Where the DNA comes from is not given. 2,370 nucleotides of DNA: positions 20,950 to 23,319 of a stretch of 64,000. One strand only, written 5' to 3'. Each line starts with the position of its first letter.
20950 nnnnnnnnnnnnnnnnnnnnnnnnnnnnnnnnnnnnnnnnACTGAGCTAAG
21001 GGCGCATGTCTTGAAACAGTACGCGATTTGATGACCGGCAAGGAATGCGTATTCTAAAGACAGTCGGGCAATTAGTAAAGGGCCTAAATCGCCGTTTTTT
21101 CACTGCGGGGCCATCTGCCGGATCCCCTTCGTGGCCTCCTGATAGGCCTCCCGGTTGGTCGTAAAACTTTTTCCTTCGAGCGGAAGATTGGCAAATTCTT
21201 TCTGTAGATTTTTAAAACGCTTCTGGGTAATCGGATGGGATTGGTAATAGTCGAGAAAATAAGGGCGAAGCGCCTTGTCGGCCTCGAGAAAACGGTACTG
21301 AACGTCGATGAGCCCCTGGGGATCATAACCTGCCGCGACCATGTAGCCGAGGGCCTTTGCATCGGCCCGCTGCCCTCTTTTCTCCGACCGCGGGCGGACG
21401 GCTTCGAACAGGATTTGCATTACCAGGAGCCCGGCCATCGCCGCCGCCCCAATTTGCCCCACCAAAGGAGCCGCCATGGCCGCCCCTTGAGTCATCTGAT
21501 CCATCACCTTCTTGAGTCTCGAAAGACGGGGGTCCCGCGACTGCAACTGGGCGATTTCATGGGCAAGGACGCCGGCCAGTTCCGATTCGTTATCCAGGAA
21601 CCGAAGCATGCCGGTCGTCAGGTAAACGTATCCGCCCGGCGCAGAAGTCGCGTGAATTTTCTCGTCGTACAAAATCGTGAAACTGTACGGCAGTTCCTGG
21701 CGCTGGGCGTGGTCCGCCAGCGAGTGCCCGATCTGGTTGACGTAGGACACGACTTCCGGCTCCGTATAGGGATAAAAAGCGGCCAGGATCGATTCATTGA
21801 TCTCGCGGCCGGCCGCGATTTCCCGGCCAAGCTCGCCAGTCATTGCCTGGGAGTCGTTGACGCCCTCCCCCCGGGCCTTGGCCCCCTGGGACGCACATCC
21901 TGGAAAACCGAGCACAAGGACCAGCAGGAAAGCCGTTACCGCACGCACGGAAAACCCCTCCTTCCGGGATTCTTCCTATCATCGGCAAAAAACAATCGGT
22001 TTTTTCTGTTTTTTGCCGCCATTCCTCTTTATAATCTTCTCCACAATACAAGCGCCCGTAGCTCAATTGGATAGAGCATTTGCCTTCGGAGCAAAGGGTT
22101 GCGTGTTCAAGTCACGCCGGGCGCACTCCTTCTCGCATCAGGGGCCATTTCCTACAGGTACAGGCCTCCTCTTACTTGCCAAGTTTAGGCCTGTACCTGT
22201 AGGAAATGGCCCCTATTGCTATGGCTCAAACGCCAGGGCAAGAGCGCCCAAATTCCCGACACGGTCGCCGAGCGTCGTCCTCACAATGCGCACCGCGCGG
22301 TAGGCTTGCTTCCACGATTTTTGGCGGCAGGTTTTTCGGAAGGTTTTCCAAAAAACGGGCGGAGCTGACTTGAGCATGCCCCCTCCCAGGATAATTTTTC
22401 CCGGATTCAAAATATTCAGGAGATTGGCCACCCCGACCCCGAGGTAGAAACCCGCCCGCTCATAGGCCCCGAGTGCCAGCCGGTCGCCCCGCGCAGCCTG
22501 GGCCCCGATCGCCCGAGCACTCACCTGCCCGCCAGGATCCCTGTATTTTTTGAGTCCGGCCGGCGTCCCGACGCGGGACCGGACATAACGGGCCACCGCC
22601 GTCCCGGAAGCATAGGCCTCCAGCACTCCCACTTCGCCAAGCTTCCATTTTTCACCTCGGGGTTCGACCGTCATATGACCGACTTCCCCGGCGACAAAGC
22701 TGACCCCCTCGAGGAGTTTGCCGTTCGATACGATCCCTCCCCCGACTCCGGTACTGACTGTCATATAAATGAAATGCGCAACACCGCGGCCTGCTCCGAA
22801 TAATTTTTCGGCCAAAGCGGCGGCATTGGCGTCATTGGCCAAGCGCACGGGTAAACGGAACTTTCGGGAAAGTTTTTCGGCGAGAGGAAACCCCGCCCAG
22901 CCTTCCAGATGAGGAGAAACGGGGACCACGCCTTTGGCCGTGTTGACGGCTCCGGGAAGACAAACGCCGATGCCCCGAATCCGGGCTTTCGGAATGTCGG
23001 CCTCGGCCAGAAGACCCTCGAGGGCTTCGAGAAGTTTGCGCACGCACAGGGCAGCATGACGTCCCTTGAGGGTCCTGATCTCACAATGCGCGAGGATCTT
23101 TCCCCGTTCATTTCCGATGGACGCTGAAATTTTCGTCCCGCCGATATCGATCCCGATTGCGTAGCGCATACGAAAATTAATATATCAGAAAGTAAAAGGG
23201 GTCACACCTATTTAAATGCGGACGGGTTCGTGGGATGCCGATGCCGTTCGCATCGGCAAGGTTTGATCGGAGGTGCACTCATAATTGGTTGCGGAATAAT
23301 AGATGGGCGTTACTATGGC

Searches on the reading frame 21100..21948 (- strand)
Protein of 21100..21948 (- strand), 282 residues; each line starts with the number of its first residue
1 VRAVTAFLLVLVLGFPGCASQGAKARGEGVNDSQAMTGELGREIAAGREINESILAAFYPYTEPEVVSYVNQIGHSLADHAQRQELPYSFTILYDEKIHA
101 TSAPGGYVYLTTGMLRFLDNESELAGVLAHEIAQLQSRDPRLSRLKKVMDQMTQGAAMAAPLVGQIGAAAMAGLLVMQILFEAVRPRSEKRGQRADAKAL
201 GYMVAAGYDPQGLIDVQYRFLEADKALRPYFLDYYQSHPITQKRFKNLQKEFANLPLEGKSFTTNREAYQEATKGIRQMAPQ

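Call 10: search_protein_families(library=pfam, proteins=[window:21100-21948:-])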
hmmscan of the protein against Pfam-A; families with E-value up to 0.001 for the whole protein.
window:21100-21948:- (282 aa): 1 family
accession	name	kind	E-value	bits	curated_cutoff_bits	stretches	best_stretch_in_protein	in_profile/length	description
PF01435.24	Peptidase_M48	-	9.5e-23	81.4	20.3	1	69-250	6-184/186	Peptidase family M48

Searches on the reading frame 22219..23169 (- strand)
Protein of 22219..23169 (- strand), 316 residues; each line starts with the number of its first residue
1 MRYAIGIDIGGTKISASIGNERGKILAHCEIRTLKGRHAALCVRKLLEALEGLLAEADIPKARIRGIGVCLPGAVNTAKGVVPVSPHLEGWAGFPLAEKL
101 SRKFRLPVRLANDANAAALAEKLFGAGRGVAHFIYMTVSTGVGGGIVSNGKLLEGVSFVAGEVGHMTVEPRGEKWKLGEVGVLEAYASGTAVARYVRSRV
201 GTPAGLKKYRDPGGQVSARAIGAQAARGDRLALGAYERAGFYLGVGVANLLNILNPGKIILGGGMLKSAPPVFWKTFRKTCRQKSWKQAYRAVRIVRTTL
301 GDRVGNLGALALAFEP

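Call 10: search_protein_families(library=pfam, proteins=[window:22219-23169:-])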
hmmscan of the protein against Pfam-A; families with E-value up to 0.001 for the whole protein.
window:22219-23169:- (316 aa): 2 families
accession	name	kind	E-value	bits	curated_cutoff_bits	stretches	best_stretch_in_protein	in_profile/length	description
PF00480.26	ROK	-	6.8e-63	213.4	22.9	1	5-313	2-291/294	ROK family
PF01869.26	BcrAD_BadFG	-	0.00052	20.1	31.5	0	5-73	1-71/271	BadF/BadG/BcrA/BcrD ATPase family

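Call 54: find_homologous_proteins(query=window:22219-23169:-, max_evalue=1e-60)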
Query window:22219-23169:- (316 aa): 284 proteins with E <= 1e-60 among 8000 candidates; the best 120 are listed.
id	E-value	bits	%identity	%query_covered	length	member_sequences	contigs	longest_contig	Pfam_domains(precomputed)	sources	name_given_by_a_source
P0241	9.8e-146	503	71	100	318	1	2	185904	PF00480.27,PF00370.28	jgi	jgi:glucokinase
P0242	2.8e-137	475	68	100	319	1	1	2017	PF00480.27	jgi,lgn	jgi:glucokinase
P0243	1.6e-131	456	65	100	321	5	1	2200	PF00480.27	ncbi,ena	-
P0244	1.6e-131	456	66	100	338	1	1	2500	PF00480.27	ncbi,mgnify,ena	mgnify:CR=1 FL=1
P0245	8.3e-130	451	65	100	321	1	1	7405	PF00480.27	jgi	jgi:glucokinase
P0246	1.9e-123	430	92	70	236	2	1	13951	PF00480.27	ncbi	ncbi:MAG: ROK family protein, partial [Candidatus Omnitrophota bacterium]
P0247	2.5e-110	387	58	100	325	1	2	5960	PF01869.27,PF00480.27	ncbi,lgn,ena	-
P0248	6.4e-110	385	57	99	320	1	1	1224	PF01869.27,PF00480.27,PF00370.28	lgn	-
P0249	6.7e-110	385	59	100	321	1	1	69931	PF01869.27,PF00480.27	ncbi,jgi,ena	-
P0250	9.8e-110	385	56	99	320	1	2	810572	PF01869.27,PF00480.27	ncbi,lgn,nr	ncbi:MAG: ROK family protein [Candidatus Omnitrophica bacterium]|nr:ROK family protein [Candidatus O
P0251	8.4e-109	382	58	100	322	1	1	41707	PF01869.27,PF00480.27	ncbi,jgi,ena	-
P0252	9.1e-109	382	55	99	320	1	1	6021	PF00480.27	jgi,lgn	-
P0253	9.7e-109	381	59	100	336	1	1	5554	PF00480.27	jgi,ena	-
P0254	6.0e-108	379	57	100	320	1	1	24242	PF00480.27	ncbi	-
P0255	3.1e-107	377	57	99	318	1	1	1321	PF00480.27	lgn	-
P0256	4.3e-107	376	56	99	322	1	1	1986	PF00480.27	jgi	jgi:glucokinase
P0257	4.3e-107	376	57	100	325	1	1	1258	PF00480.27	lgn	-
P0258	9.1e-107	375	57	99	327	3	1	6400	PF01869.27,PF00480.27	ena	-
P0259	4.8e-106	373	56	99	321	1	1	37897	PF00480.27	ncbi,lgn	ncbi:MAG: ROK family protein [Candidatus Omnitrophota bacterium]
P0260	1.7e-105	371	56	100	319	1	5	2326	PF00480.27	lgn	-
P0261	4.6e-105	369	56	99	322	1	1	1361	PF01869.27,PF00480.27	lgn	-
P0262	1.3e-104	368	55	100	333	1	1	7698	PF00480.27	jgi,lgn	-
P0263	1.3e-104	368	55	100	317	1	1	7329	PF00480.27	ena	-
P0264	1.7e-104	367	53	100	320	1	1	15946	PF01869.27,PF00480.27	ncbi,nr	ncbi:MAG: ROK family protein [Candidatus Omnitrophica bacterium]|nr:ROK family protein [Candidatus O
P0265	1.8e-104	367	54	99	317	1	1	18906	PF01869.27,PF00480.27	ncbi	-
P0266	3.7e-104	366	57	99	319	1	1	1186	PF00480.27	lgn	-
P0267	5.5e-104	366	52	100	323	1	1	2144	PF00480.27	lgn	-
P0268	6.0e-104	366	54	100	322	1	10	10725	PF00480.27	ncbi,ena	-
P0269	1.9e-103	364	58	100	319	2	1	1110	PF00480.27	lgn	-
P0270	5.6e-103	363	55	99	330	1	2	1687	PF00480.27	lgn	-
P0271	6.6e-103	362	56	100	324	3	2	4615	PF00480.27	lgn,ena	-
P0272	1.1e-102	362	54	100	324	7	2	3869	PF00480.27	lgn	-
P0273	1.2e-102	361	56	99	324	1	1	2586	PF00480.27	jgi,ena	-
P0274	2.4e-102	360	55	100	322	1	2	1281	PF00480.27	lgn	-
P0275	4.4e-102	360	57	100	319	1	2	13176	PF00480.27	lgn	-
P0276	4.9e-102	359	54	100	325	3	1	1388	PF01869.27,PF00480.27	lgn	-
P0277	6.1e-102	359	55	99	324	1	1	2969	PF00480.27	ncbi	-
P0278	7.2e-102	359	56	100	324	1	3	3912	PF00480.27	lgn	-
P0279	9.8e-102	358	54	100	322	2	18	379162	PF00480.27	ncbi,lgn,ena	-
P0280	1.2e-101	358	54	100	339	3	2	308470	PF00480.27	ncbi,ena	-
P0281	1.4e-101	358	55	99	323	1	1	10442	PF00480.27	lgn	-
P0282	1.8e-101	358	55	99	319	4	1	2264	PF00480.27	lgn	-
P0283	4.7e-101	356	54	100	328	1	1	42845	PF00480.27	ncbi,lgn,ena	-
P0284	4.7e-101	356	55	99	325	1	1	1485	PF00480.27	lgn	-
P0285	4.9e-101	356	54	99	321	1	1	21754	PF00480.27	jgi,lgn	jgi:glucokinase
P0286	5.5e-101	356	55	100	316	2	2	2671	PF01869.27,PF00480.27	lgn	-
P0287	5.9e-101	356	54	99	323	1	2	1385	PF00480.27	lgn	-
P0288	1.4e-100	355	55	99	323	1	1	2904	PF00480.27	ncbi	-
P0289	1.8e-100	354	53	99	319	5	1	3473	PF00480.27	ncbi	ncbi:MAG: ROK family protein [Candidatus Omnitrophota bacterium]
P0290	3.1e-100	353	53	99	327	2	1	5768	PF00480.27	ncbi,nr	ncbi:MAG: ROK family protein [Candidatus Omnitrophica bacterium]|nr:ROK family protein [Candidatus O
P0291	3.7e-100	353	52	100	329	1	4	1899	PF01869.27,PF00480.27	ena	-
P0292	5.1e-100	353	57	100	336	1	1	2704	PF00480.27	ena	-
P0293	5.7e-100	353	55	100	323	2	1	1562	PF00480.27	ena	-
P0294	1.0e-99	352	55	100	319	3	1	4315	PF01869.27,PF00480.27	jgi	-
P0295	1.2e-99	352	52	100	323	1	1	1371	PF01869.27,PF00480.27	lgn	-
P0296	2.8e-99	350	54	99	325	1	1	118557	PF01869.27,PF00480.27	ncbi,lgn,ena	-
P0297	3.1e-99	350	55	100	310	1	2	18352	PF00480.27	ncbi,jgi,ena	-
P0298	5.4e-99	349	54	100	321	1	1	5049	PF00480.27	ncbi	-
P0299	5.7e-99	349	54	99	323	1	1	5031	PF01869.27,PF00480.27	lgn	-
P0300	7.4e-99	349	50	100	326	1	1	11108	PF01869.27,PF00480.27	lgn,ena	-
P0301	1.0e-98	349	49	100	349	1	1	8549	PF00480.27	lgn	-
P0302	1.1e-98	348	53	96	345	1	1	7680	PF00480.27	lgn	-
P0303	1.4e-98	348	54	100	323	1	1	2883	PF00480.27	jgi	jgi:glucokinase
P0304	2.1e-98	348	54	100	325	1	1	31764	PF00480.27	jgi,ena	-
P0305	2.2e-98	347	53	100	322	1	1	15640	PF00480.27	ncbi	-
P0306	2.5e-98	347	55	94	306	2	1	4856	PF00480.27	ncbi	-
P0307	4.4e-98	346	52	100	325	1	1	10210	PF00480.27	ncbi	-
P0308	5.4e-98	346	53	99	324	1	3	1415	PF00480.27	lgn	-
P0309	5.9e-98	346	52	100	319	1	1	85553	PF01869.27,PF00480.27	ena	-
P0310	6.5e-98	346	54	99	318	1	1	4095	PF01869.27,PF00480.27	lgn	-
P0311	6.8e-98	346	55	100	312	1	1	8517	PF00480.27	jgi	jgi:glucokinase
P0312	8.3e-98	346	54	100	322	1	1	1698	PF01869.27,PF00480.27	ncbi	-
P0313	1.0e-97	345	53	99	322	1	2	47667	PF00480.27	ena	-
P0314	1.2e-97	345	51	100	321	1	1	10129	PF00480.27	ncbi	-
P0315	2.1e-97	344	54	99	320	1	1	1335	PF00480.27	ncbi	-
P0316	2.2e-97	344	52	100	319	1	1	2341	PF00480.27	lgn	-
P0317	3.1e-97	344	53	100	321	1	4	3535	PF01869.27,PF00480.27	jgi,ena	-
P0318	3.1e-97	344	51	100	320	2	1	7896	PF00480.27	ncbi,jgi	-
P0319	5.5e-97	343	54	99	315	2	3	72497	PF01869.27,PF00480.27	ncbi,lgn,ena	-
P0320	6.4e-97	343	54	100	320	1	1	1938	PF00480.27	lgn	-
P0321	6.8e-97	343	53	100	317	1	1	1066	PF01869.27,PF00480.27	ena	-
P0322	7.6e-97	342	54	100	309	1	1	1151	PF00480.27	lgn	-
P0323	7.8e-97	342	52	100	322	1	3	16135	PF00480.27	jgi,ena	-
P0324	1.3e-96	342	54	100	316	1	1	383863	PF00480.27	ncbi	-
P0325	2.0e-96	341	51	100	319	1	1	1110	PF01869.27,PF00480.27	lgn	-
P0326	2.0e-96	341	51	100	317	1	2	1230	PF00480.27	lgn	-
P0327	2.1e-96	341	53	100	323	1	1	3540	PF00480.27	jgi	jgi:glucokinase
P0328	2.7e-96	341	52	100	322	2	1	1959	PF00480.27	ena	-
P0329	2.9e-96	340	53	99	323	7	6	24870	PF00480.27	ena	-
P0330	3.0e-96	340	54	99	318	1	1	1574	PF00480.27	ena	-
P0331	3.9e-96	340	52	100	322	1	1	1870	PF00480.27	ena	-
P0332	4.2e-96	340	53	100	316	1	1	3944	PF01869.27,PF00480.27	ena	-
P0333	4.2e-96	340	53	100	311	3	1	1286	PF00480.27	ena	-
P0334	5.6e-96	340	53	99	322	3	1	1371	PF00480.27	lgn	-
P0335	6.1e-96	339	55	100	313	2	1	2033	PF00480.27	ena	-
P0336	6.6e-96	339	52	100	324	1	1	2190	PF00480.27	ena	-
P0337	7.7e-96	339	52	99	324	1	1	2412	PF00480.27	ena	-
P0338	1.2e-95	338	53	99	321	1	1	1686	PF00480.27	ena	-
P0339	2.6e-95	337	54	100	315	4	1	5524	PF00480.27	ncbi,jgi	jgi:glucokinase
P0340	2.6e-95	337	52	100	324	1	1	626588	PF00480.27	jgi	-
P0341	3.0e-95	337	50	99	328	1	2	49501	PF00480.27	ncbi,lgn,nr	ncbi:MAG: ROK family protein [Candidatus Omnitrophica bacterium]|nr:ROK family protein [Candidatus O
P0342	3.4e-95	337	53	100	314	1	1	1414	PF00480.27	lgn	-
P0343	5.0e-95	336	52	99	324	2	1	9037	PF00480.27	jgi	-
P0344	5.5e-95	336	49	100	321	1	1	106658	PF00480.27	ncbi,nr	ncbi:MAG: ROK family protein [Candidatus Omnitrophica bacterium]|nr:ROK family protein [Candidatus O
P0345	6.2e-95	336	54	99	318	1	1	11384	PF00480.27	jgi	jgi:glucokinase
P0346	9.9e-95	335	50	100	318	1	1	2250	PF00480.27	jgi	-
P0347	1.0e-94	335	53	100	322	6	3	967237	PF00480.27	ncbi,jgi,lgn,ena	jgi:glucokinase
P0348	1.4e-94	335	51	100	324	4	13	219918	PF00480.27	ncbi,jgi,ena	-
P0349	1.4e-94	335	54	100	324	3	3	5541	PF00480.27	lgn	-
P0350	1.6e-94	335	52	100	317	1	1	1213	PF00480.27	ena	-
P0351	1.7e-94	335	51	99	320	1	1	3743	PF00480.27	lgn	-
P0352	2.6e-94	334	55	100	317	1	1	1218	PF00480.27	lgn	-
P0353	3.0e-94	334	51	99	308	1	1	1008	PF00480.27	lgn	-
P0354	3.4e-94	334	52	100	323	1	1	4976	PF00480.27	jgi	jgi:glucokinase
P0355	3.8e-94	334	55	100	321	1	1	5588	PF00480.27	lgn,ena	-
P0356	5.1e-94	333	55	99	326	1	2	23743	PF00480.27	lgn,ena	-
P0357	5.4e-94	333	52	100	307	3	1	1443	PF00480.27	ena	-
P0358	7.5e-94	333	52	99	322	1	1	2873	PF00480.27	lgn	-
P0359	8.4e-94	332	52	99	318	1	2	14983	PF01869.27,PF00480.27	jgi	jgi:glucokinase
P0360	8.8e-94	332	53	100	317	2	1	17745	PF00480.27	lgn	-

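Call 55: find_encoding_contigs(protein=P0241, flank=4000, max_places=2)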
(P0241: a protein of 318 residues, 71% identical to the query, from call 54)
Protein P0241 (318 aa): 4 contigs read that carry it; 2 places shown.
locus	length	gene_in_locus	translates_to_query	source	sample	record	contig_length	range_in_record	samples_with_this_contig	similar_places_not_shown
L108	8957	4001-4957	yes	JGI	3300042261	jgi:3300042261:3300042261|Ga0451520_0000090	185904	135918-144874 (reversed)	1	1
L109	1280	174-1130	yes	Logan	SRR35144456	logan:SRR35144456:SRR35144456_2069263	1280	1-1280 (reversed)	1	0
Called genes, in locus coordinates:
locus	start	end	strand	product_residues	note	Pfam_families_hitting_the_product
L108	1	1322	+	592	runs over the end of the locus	PF01807:Zn_ribbon_DnaG, PF08275:DNAG_N, PF01751:Toprim, PF13662:Toprim_4, PF13155:Toprim_2, PF10410:DnaB_bind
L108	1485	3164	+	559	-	PF03979:Sigma70_r1_1, PF00140:Sigma70_r1_2, PF04542:Sigma70_r2, PF04539:Sigma70_r3, PF04545:Sigma70_r4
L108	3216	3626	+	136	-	PF00072:Response_reg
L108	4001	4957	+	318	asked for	PF00370:FGGY_N (weak), PF00480:ROK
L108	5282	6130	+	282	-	PF01435:Peptidase_M48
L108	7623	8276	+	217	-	-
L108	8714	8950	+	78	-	PF11127:YgaP-like_TM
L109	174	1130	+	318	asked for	PF00370:FGGY_N (weak), PF00480:ROK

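Call 56: find_encoding_contigs(protein=P0245, flank=4000, max_places=1)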
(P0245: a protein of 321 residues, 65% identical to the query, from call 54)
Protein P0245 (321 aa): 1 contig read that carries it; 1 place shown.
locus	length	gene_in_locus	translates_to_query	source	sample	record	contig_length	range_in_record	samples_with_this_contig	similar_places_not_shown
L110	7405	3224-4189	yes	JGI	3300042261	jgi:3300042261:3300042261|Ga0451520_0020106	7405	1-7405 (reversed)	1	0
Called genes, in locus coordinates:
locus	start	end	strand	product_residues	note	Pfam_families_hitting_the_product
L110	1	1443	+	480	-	?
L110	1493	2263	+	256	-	PF13462:Thioredoxin_4, PF01323:DSBA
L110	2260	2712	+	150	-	PF07291:MauE, PF07681:DoxX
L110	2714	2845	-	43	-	-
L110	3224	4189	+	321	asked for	PF00480:ROK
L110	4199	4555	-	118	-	PF00072:Response_reg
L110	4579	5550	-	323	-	PF00512:HisKA (weak), PF02518:HATPase_c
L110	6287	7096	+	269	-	PF01435:Peptidase_M48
